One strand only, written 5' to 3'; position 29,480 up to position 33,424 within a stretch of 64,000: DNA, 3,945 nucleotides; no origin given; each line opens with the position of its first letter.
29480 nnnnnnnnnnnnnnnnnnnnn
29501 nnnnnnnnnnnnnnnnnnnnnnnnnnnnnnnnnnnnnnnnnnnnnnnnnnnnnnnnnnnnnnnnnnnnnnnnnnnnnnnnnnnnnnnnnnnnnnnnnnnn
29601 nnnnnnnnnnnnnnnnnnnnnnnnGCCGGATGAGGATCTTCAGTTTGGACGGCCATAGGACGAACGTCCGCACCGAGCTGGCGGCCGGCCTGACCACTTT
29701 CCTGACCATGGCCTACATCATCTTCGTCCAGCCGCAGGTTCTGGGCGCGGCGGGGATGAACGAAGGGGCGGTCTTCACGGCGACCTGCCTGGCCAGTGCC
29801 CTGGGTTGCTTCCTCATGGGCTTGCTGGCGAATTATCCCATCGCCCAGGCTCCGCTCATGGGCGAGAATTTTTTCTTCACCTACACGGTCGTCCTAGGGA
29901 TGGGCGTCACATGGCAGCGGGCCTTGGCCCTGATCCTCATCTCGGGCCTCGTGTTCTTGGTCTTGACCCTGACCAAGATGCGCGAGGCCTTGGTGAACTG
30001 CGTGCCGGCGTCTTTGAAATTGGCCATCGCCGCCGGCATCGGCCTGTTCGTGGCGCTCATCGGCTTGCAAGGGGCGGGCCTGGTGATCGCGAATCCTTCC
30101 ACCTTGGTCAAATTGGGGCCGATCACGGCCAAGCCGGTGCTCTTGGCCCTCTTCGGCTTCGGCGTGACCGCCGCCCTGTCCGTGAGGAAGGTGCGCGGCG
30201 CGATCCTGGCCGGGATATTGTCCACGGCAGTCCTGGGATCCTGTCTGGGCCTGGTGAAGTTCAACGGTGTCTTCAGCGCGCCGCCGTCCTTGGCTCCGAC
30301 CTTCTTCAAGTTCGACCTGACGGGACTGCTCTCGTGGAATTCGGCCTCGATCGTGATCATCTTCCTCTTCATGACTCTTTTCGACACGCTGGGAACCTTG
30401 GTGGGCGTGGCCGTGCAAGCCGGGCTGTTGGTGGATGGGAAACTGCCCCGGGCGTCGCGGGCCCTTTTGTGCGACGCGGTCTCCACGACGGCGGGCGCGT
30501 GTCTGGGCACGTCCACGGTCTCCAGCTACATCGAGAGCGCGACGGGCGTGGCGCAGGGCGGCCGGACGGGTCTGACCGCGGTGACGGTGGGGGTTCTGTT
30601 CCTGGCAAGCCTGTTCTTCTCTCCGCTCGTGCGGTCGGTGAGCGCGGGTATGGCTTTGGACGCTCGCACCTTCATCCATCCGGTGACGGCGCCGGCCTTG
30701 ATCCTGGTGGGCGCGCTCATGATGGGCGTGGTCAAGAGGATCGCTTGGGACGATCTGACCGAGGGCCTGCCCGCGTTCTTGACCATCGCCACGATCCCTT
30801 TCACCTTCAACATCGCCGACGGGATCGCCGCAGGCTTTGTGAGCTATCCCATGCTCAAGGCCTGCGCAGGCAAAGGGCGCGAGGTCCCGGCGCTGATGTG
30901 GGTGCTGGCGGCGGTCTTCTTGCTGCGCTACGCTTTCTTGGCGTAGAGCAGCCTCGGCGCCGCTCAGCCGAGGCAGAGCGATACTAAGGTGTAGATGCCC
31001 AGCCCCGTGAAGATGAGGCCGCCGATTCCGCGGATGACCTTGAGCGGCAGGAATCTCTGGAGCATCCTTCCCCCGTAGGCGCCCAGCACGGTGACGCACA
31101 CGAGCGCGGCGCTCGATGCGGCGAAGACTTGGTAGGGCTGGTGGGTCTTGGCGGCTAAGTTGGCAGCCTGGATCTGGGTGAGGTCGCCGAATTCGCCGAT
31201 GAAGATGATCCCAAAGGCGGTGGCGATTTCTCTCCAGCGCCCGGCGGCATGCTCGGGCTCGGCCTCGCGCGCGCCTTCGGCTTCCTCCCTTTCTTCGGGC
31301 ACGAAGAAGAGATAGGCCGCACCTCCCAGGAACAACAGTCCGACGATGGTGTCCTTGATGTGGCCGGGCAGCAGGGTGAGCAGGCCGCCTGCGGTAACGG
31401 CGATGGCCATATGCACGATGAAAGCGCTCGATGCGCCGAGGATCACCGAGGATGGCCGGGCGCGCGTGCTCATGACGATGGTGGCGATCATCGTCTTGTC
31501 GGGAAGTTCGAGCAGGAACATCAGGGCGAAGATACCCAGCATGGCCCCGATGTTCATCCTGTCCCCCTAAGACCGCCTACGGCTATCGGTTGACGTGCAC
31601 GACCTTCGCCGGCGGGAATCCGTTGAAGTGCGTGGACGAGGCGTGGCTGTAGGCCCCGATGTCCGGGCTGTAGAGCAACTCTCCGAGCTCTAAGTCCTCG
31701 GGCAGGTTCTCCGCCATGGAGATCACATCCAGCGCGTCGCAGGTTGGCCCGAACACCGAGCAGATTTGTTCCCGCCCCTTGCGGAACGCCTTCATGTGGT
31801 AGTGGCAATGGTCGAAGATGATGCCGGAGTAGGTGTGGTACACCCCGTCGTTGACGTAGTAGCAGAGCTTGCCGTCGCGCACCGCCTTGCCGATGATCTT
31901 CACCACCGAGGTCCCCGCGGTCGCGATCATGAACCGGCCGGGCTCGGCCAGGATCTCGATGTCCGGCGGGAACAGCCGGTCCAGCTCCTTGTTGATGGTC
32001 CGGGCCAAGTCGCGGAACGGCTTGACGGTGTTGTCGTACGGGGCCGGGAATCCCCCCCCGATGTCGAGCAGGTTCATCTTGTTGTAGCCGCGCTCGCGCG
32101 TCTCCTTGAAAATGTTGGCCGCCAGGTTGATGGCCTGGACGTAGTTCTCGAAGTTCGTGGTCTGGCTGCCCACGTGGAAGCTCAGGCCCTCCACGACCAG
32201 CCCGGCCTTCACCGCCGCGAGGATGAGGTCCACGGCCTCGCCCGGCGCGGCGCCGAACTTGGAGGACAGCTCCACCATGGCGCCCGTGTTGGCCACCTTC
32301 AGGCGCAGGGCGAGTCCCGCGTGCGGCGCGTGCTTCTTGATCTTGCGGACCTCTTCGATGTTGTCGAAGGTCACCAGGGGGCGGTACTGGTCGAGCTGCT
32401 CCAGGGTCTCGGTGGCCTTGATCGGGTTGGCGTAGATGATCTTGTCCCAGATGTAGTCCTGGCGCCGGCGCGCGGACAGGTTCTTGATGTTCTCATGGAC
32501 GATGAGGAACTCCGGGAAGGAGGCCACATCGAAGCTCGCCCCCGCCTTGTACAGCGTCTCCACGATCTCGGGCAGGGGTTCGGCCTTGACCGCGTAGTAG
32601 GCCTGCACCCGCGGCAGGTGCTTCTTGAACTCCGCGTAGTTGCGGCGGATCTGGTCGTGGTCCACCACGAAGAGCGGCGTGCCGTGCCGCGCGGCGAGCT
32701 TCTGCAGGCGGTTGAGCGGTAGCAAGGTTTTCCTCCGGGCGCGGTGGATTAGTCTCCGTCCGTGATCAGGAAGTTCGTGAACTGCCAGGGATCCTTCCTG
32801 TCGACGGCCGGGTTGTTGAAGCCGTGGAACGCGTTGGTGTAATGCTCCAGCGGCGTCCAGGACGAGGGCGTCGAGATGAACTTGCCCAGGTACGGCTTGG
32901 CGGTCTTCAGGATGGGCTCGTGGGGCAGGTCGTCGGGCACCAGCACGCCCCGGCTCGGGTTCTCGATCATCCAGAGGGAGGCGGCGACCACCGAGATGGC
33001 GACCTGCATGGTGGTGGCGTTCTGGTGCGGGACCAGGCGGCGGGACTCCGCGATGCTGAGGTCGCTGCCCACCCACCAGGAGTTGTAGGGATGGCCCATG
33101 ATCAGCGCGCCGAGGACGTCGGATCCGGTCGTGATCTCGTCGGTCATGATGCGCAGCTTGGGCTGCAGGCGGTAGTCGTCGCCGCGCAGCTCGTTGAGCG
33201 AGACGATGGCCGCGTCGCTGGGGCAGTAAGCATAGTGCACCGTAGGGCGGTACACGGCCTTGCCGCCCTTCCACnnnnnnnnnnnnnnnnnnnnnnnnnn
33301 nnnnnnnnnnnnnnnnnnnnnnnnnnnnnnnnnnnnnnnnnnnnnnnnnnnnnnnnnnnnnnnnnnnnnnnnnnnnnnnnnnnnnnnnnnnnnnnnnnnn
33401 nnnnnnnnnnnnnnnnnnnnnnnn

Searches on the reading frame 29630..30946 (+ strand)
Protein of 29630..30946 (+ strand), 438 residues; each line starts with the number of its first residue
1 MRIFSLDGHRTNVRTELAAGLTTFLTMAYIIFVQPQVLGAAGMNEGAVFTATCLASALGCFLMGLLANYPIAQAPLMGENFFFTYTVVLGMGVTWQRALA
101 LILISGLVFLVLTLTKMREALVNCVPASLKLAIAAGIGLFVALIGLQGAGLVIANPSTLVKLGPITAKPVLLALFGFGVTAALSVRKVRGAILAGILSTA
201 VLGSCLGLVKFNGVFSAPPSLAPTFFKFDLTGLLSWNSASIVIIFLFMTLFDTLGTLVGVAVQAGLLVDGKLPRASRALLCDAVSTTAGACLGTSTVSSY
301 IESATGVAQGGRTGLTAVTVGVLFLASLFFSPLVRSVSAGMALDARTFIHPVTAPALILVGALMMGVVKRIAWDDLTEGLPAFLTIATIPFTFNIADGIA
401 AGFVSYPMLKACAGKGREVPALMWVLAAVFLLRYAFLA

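Call 25: search_protein_families(library=pfam, proteins=[window:29630-30946:+], max_evalue=0.00001)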
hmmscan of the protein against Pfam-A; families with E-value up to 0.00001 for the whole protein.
window:29630-30946:+ (438 aa): 1 family
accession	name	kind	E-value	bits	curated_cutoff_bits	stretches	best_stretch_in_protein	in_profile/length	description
PF00860.26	Xan_ur_permease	-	1.4e-40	139.6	27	1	16-398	3-386/389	Permease family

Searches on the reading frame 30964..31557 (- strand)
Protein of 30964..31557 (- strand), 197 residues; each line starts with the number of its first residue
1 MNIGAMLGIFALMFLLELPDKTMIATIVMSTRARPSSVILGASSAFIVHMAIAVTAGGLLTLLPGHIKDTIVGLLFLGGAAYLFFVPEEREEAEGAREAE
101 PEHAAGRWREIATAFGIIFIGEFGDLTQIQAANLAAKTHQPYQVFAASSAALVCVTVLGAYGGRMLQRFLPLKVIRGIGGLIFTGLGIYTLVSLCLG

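Call 98: search_protein_families(library=pfam, proteins=[window:30964-31557:-], max_evalue=0.0001)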
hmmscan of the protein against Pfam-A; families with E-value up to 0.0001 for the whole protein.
window:30964-31557:- (197 aa): 1 family
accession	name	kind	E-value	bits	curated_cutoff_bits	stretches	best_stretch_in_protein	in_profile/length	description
PF01169.24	GDT1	-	3.5e-35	120.6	27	2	113-187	2-75/75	Divalent cation/proton antiporter GDT1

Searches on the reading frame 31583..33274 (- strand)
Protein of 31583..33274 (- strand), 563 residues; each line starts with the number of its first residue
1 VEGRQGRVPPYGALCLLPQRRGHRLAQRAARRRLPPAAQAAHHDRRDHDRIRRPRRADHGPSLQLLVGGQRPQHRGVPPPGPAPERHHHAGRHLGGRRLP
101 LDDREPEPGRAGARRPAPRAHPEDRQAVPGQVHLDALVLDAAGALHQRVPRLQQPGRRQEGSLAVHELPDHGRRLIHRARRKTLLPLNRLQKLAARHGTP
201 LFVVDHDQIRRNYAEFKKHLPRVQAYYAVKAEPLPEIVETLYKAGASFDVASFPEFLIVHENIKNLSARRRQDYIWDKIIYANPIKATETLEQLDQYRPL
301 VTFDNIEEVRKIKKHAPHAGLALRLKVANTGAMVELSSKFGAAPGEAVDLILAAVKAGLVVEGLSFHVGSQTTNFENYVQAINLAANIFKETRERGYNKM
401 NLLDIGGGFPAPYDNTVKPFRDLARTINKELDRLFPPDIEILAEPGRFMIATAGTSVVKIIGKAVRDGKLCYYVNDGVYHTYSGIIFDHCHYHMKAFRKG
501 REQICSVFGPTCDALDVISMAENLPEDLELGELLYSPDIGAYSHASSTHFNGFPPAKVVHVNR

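Call 26: search_protein_families(library=pfam, proteins=[window:31583-33274:-], max_evalue=0.00001)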
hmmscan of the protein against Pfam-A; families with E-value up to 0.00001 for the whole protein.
window:31583-33274:- (563 aa): 3 families
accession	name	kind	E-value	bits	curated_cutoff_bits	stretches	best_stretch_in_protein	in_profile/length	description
PF02784.22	Orn_Arg_deC_N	-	1.3e-50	172.6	23.4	1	207-451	2-247/247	Pyridoxal-dependent decarboxylase, pyridoxal binding domain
PF00278.28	Orn_DAP_Arg_deC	-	4.4e-17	62.6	23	1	353-540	5-95/95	Pyridoxal-dependent decarboxylase, C-terminal sheet domain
PF01168.26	Ala_racemase_N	-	1.2e-07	32.2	24.1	1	204-384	1-171/220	Alanine racemase, N-terminal domain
